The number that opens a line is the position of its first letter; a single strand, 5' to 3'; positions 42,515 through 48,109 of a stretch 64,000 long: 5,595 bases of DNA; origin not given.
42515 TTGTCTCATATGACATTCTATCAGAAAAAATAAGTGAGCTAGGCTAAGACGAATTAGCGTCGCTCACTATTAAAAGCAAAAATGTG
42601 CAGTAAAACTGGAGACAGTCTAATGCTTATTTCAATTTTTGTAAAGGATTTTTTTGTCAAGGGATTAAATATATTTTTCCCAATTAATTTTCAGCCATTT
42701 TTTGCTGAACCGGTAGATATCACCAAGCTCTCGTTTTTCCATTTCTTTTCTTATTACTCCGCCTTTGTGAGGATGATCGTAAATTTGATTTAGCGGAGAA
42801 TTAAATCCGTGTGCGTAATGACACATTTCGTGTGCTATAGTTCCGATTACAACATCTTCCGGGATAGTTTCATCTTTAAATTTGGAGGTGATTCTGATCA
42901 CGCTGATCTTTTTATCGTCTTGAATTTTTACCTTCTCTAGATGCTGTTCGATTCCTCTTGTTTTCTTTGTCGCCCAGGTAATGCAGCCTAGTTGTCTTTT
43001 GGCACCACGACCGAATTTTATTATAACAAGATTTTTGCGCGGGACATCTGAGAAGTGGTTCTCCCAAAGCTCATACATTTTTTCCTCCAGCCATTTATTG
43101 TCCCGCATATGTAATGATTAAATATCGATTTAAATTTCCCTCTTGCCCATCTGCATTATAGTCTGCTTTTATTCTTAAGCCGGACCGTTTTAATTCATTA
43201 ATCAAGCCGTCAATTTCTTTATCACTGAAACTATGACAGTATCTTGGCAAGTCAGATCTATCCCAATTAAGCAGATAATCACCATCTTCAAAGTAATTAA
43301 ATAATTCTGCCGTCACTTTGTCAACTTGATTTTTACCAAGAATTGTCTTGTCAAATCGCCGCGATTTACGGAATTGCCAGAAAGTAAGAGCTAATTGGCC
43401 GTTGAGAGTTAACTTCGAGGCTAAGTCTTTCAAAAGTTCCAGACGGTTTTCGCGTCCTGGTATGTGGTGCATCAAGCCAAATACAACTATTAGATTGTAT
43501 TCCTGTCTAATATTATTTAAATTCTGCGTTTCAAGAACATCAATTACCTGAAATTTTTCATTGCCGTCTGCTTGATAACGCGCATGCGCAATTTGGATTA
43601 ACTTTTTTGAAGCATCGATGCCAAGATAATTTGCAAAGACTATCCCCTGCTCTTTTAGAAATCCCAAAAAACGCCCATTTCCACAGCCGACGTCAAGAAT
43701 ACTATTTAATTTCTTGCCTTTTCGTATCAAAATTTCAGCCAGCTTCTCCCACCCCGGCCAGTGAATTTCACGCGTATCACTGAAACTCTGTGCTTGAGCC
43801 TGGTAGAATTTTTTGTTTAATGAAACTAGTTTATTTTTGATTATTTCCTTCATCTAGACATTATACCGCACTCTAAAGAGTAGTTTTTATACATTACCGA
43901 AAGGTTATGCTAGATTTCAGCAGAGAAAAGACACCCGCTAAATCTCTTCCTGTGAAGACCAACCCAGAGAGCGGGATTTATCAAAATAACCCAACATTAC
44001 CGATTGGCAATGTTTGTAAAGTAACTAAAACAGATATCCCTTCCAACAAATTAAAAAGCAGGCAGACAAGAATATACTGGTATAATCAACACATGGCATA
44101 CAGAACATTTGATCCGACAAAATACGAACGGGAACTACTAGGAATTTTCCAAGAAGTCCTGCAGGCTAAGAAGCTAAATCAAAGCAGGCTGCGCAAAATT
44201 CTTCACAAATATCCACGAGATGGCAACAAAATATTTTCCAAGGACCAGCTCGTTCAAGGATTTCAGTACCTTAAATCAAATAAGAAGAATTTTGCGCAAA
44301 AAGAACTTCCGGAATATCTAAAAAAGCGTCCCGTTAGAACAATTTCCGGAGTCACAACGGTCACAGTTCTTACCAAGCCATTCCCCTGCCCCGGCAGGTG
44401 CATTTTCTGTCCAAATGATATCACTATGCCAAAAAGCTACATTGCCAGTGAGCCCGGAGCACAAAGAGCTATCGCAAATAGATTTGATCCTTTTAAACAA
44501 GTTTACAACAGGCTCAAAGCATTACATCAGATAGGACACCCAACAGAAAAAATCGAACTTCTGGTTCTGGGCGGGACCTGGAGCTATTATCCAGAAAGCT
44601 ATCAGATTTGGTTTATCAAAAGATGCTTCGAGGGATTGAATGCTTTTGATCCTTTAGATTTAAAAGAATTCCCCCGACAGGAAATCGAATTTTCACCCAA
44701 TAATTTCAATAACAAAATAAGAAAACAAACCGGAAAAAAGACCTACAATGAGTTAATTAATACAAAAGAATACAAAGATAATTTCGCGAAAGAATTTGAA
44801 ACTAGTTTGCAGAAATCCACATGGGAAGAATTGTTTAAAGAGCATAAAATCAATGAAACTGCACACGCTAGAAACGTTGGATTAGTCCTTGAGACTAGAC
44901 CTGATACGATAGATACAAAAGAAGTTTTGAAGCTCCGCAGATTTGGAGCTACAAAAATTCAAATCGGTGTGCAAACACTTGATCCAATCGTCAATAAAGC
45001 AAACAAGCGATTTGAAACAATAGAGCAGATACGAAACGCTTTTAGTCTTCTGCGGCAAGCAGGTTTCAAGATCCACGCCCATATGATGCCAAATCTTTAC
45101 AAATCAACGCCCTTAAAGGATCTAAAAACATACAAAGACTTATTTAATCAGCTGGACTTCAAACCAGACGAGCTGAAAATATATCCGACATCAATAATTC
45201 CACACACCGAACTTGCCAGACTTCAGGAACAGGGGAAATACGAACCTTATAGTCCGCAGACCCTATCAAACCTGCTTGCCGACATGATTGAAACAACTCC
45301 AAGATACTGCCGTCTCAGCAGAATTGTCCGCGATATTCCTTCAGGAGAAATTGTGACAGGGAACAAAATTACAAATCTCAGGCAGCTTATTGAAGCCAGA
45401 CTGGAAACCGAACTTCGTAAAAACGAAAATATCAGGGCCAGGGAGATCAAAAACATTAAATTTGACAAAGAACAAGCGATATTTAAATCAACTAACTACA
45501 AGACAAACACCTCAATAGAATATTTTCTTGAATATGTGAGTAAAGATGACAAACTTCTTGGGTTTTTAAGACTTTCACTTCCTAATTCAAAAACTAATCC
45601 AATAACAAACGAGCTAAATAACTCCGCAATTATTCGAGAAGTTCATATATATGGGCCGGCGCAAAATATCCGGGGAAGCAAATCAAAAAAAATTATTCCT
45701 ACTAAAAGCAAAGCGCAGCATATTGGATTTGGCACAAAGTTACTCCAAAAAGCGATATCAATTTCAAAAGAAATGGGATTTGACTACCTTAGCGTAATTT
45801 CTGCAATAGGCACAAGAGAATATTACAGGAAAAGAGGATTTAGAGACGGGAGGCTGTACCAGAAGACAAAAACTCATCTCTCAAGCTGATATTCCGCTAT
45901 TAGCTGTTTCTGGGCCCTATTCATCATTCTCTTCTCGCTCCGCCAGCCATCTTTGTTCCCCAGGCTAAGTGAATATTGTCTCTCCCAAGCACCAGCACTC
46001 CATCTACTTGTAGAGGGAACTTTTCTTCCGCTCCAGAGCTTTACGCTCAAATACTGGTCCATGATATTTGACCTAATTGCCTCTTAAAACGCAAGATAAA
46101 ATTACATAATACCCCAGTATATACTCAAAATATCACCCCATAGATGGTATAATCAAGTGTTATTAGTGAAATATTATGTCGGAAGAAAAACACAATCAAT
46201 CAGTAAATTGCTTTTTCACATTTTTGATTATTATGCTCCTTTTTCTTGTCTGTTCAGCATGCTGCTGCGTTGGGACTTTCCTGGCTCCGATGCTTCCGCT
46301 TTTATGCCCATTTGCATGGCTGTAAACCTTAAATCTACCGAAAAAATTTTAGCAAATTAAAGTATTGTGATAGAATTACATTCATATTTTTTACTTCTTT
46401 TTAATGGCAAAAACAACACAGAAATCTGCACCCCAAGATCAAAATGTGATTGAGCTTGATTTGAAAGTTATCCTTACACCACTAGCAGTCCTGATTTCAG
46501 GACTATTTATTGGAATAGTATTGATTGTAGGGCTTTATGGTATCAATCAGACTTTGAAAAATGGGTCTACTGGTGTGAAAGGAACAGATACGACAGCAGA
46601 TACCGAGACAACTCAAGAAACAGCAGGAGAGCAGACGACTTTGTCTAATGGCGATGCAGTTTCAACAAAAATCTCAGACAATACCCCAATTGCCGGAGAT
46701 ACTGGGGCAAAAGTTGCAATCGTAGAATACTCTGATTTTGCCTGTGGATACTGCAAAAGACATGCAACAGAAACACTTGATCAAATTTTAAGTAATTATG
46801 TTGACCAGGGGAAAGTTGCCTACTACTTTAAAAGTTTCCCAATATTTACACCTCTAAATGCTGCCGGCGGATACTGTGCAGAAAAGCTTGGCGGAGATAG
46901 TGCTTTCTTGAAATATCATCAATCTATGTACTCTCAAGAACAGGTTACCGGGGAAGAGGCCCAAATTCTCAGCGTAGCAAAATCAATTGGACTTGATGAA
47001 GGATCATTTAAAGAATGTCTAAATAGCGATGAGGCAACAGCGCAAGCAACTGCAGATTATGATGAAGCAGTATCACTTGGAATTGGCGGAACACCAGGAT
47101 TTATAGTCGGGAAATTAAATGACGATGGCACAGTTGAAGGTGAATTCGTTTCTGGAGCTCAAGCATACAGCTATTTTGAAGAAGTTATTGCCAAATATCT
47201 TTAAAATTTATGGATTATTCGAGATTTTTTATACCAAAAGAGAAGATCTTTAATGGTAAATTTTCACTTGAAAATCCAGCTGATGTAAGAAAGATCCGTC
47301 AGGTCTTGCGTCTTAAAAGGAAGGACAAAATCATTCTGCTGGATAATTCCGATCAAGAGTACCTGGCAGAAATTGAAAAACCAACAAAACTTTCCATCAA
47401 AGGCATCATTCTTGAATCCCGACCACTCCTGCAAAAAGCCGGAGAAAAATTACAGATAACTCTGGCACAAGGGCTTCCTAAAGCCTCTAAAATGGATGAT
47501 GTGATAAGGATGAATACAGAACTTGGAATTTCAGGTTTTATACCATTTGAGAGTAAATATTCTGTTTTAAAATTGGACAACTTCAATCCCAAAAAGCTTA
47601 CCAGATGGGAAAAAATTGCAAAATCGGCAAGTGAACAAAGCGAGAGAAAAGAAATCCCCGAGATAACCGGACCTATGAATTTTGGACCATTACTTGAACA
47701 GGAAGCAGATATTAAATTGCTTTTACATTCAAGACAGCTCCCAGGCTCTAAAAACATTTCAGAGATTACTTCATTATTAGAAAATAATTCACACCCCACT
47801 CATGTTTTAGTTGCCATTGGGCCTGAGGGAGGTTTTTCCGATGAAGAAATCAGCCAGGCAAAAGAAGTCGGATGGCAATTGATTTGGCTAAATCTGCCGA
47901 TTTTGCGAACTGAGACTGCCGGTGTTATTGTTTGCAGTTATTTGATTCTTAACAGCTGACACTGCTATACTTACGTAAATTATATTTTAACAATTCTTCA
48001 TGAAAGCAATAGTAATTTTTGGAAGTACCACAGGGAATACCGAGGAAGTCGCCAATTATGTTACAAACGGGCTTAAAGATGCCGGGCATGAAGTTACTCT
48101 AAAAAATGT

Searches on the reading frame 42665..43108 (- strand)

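Call 14: search_protein_families(library=pfam, proteins=[window:42665-43108:-], max_evalue=0.001)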
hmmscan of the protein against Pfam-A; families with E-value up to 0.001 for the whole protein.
window:42665-43108:- (147 aa): 1 family
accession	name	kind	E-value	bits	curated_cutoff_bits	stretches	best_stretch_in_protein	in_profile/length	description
PF10263.15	SprT-like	-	0.00018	21.7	25.6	1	37-100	17-74/108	SprT-like family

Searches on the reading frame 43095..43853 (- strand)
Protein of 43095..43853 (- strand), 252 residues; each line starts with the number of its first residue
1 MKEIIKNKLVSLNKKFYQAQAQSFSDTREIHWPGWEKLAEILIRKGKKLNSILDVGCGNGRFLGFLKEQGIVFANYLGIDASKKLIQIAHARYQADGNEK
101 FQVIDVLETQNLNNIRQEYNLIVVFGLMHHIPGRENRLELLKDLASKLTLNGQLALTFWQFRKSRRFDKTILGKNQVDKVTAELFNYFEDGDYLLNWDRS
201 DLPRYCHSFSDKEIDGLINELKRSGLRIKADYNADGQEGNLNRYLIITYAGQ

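Call 14: search_protein_families(library=pfam, proteins=[window:43095-43853:-], max_evalue=0.001)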
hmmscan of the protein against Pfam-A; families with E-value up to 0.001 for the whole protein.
window:43095-43853:- (252 aa): 8 families
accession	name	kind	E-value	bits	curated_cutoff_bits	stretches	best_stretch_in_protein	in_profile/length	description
PF13489.12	Methyltransf_23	-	2.6e-13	50.5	27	1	44-197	18-132/164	Methyltransferase domain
PF08242.18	Methyltransf_12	-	6.9e-13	49.6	30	1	53-153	1-97/98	Methyltransferase domain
PF13649.12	Methyltransf_25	-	9.8e-13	49.1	27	1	52-148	1-93/97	Methyltransferase domain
PF13847.12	Methyltransf_31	-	6.4e-11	42.6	27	1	48-144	3-100/145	Methyltransferase domain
PF08241.18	Methyltransf_11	-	4.7e-10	40.4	21.2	1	53-155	1-94/95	Methyltransferase domain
PF02353.26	CMAS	-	9.4e-06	25.6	27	1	50-158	64-166/273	Mycolic acid cyclopropane synthetase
PF08003.17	Methyltransf_9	-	4.5e-05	23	23.8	1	49-156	116-217/315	Protein of unknown function (DUF1698)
PF05175.20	MTS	-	0.00036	20.7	23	1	48-167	31-149/170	Methyltransferase small domain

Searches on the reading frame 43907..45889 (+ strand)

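Call 14: search_protein_families(library=pfam, proteins=[window:43907-45889:+], max_evalue=0.001)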
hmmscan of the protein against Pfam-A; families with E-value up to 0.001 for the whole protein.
window:43907-45889:+ (660 aa): 2 families
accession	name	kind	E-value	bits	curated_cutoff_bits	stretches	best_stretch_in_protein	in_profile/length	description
PF16199.10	Radical_SAM_C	-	2.6e-19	69.5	31.9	1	420-500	1-84/85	Radical_SAM C-terminal domain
PF04055.27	Radical_SAM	-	1.6e-14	54.9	29.5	1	299-396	56-150/166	Radical SAM superfamily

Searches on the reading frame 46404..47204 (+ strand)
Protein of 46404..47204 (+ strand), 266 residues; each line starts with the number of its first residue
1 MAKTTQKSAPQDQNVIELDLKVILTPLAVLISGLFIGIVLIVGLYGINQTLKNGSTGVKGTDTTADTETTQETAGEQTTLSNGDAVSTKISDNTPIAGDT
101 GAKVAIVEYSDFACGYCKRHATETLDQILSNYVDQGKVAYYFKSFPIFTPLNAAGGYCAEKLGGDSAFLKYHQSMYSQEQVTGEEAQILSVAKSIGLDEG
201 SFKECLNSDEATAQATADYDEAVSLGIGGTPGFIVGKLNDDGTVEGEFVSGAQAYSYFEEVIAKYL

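Call 14: search_protein_families(library=pfam, proteins=[window:46404-47204:+], max_evalue=0.001)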
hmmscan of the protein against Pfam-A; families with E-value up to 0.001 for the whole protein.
window:46404-47204:+ (266 aa): 3 families
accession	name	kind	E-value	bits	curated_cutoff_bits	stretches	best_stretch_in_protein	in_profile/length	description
PF13462.12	Thioredoxin_4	-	1.5e-24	87.5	23.2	1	92-237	3-147/165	Thioredoxin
PF01323.26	DSBA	-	2e-17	64.1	25.6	1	167-262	104-190/191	DSBA-like thioredoxin domain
PF13743.12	Thioredoxin_5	-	7.9e-06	26.2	27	1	166-259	93-185/186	Thioredoxin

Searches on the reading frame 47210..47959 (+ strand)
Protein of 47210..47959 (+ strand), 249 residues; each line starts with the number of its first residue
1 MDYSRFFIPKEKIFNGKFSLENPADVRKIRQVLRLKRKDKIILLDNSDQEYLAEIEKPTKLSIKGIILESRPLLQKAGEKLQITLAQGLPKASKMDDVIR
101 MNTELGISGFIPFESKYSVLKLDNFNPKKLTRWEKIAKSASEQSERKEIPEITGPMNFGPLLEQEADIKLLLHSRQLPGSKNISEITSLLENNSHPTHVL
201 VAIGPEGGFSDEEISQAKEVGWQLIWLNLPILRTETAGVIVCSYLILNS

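Call 14: search_protein_families(library=pfam, proteins=[window:47210-47959:+], max_evalue=0.001)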
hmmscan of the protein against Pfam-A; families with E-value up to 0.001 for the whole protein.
window:47210-47959:+ (249 aa): 2 families
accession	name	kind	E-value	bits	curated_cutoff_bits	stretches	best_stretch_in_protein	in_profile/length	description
PF04452.19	Methyltrans_RNA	-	5.8e-46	156.5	23.9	1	79-245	3-164/165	RNA methyltransferase domain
PF20260.4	PUA_4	-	1.5e-07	31.9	23.9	1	29-67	9-47/48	RNA methyltransferase PUA domain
